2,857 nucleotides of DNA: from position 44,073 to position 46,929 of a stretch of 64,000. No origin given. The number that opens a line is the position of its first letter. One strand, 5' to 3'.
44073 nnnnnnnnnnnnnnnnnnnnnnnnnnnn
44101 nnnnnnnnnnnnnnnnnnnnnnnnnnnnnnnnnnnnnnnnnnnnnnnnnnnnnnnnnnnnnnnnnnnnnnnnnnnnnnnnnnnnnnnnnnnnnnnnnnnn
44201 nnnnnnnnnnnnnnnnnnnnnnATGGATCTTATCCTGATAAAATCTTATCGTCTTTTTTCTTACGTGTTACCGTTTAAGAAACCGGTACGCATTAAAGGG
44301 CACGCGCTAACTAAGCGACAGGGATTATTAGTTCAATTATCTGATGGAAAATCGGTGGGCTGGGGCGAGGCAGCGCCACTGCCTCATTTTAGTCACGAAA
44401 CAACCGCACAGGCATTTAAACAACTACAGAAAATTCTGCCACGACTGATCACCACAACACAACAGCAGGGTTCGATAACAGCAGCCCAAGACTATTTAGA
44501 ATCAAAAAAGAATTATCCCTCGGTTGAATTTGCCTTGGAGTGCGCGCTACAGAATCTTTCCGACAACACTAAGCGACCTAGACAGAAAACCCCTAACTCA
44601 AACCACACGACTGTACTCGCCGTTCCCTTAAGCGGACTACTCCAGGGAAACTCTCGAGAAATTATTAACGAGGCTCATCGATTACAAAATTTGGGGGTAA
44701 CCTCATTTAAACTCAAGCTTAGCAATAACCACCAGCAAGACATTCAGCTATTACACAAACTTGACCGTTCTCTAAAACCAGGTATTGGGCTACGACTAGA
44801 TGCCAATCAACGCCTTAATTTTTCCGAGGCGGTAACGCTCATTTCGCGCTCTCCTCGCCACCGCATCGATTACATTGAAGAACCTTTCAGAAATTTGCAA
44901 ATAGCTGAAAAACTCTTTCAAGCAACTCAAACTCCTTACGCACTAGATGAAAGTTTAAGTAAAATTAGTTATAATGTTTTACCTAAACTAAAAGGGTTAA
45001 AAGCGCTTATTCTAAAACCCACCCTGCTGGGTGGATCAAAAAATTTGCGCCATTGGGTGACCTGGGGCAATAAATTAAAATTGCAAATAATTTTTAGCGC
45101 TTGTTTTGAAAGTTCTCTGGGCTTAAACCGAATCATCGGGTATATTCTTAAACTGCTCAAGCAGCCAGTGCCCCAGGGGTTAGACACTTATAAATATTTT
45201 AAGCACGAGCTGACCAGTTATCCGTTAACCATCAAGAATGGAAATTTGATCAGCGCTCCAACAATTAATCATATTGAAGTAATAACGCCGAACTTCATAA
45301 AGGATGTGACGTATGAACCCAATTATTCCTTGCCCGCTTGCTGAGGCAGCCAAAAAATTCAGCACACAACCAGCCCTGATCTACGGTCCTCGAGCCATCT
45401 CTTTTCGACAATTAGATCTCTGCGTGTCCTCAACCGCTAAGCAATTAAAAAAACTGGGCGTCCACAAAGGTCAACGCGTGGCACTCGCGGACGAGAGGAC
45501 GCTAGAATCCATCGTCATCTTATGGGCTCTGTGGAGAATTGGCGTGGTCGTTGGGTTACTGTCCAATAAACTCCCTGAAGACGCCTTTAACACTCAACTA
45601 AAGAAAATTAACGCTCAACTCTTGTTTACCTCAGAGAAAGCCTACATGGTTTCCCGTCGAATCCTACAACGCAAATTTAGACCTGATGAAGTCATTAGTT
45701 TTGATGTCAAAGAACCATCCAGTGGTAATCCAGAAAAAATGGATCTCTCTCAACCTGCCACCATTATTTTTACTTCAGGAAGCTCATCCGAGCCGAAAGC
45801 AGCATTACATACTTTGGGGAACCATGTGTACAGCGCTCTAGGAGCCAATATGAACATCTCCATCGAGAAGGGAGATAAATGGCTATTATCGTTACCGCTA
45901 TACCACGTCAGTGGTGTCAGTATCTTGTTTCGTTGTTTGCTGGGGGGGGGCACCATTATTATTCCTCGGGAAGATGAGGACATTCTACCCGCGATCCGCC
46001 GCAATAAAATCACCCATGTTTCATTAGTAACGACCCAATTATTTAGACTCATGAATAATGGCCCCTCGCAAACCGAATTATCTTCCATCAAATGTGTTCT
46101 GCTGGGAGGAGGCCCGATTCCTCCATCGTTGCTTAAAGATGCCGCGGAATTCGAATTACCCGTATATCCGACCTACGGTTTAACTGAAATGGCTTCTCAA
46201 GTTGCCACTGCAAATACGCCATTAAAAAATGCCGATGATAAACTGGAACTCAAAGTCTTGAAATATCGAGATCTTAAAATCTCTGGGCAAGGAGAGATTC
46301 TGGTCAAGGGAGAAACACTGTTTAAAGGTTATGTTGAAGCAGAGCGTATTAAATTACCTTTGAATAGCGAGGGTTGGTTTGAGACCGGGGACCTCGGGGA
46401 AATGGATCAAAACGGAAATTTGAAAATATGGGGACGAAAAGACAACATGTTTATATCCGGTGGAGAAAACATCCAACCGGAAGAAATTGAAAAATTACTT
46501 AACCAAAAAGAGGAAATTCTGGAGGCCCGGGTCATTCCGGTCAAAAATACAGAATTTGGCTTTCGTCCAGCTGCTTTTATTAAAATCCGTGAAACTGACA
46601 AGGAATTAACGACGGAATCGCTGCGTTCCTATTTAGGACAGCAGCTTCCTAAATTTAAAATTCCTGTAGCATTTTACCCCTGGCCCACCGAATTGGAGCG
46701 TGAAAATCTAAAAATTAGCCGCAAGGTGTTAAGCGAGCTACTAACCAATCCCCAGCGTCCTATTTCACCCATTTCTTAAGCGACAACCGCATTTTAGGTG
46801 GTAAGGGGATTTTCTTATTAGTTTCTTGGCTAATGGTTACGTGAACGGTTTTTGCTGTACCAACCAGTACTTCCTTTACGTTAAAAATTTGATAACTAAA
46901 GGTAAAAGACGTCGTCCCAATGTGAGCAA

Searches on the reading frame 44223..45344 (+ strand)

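Call 74: search_protein_families(library=ncbifam, proteins=[window:44223-45344:+], max_evalue=1e-10)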
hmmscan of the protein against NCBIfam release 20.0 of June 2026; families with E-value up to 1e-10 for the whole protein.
window:44223-45344:+ (373 aa): 6 families
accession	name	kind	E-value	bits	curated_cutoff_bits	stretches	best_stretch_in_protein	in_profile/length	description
NF003473.0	PRK05105.1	equivalog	1e-56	192.3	236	1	6-331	3-309/331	o-succinylbenzoate synthase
TIGR01927.1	menC_gam_Gplu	equivalog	1.3e-56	192.2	130.55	1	13-334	2-305/307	o-succinylbenzoate synthase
NF002739.0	PRK02714.1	equivalog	1.3e-40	139.8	259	1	10-329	6-308/320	o-succinylbenzoate synthase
TIGR01928.1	menC_lowGC_arch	equivalog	9.2e-22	77.5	200.65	1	12-304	1-291/325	o-succinylbenzoate synthase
NF002782.0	PRK02901.1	equivalog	2.7e-18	66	288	1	19-345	18-291/328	o-succinylbenzoate synthase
NF042940.1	racemase_DgcA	equivalog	5.3e-11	42.3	400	1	16-248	8-226/323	N-acetyl-D-Glu racemase DgcA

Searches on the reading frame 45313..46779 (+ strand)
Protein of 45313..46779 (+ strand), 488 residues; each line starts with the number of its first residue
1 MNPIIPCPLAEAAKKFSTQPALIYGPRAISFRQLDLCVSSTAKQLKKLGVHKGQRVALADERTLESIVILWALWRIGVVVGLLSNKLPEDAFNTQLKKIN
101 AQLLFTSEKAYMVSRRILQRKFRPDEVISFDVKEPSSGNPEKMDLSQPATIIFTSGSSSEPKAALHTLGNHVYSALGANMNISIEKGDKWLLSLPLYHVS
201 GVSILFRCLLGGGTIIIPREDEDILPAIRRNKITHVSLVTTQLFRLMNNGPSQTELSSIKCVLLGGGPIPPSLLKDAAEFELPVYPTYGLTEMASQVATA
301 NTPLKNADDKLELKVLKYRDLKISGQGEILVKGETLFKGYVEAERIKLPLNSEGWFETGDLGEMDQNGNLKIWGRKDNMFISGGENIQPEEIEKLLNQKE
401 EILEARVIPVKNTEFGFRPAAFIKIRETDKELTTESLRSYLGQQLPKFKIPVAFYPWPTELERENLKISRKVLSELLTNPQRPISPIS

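Call 74: search_protein_families(library=ncbifam, proteins=[window:45313-46779:+], max_evalue=1e-10)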
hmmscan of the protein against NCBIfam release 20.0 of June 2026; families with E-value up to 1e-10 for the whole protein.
window:45313-46779:+ (488 aa): 91 families (the best 25 are shown)
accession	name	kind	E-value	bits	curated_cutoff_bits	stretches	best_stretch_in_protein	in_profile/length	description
TIGR01923.1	menE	equivalog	4.8e-127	424.5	330.15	1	30-472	1-441/442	o-succinylbenzoate--CoA ligase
NF006539.0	PRK09029.1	equivalog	9.3e-113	377.5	494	1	8-479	8-453/458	o-succinylbenzoate--CoA ligase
NF002966.0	PRK03640.1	equivalog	1.1e-96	324.4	556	1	13-476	12-479/483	o-succinylbenzoate--CoA ligase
NF004837.0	PRK06187.1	subfamily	1.3e-68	231.5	476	1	9-475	14-520/531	long-chain-fatty-acid--CoA ligase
NF005307.0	PRK06839.1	equivalog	1.7e-58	198.5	748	1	21-473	20-489/496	o-succinylbenzoate--CoA ligase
NF005801.1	PRK07656.1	equivalog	1.5e-53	182.2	657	1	5-453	3-479/500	FadD3 family acyl-CoA ligase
NF005676.0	PRK07470.1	equivalog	1.4e-50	172.4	774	1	9-479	26-531/544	acyl-CoA synthetase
NF005660.0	PRK07445.1-2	equivalog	2e-50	171.7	525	1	139-478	61-391/397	O-succinylbenzoic acid--CoA ligase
NF009233.0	PRK12583.1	subfamily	2.3e-50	171.6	832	1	142-453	197-526/558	fatty acid CoA ligase family protein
NF052269.1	Staph_lig_FadD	equivalog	2.3e-49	168.1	650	1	29-476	28-492/499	long-chain-fatty-acid--CoA ligase FadD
NF006182.0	PRK08316.1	subfamily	1e-48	166.2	663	1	10-451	18-491/523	fatty acyl-CoA synthetase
NF005662.0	PRK07445.1-4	equivalog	6.8e-47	160.1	640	1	135-479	112-463/467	O-succinylbenzoic acid--CoA ligase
NF006020.0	PRK08162.1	subfamily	3.1e-46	157.8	677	1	326-453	389-515/545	acyl-CoA synthetase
NF004114.0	PRK05605.1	equivalog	4e-46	157.5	766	1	139-477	214-569/575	long-chain-fatty-acid--CoA ligase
NF004511.1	PRK05852.1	equivalog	1.4e-45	155.9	650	1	12-454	8-481/505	FadD7 family fatty acid--CoA ligase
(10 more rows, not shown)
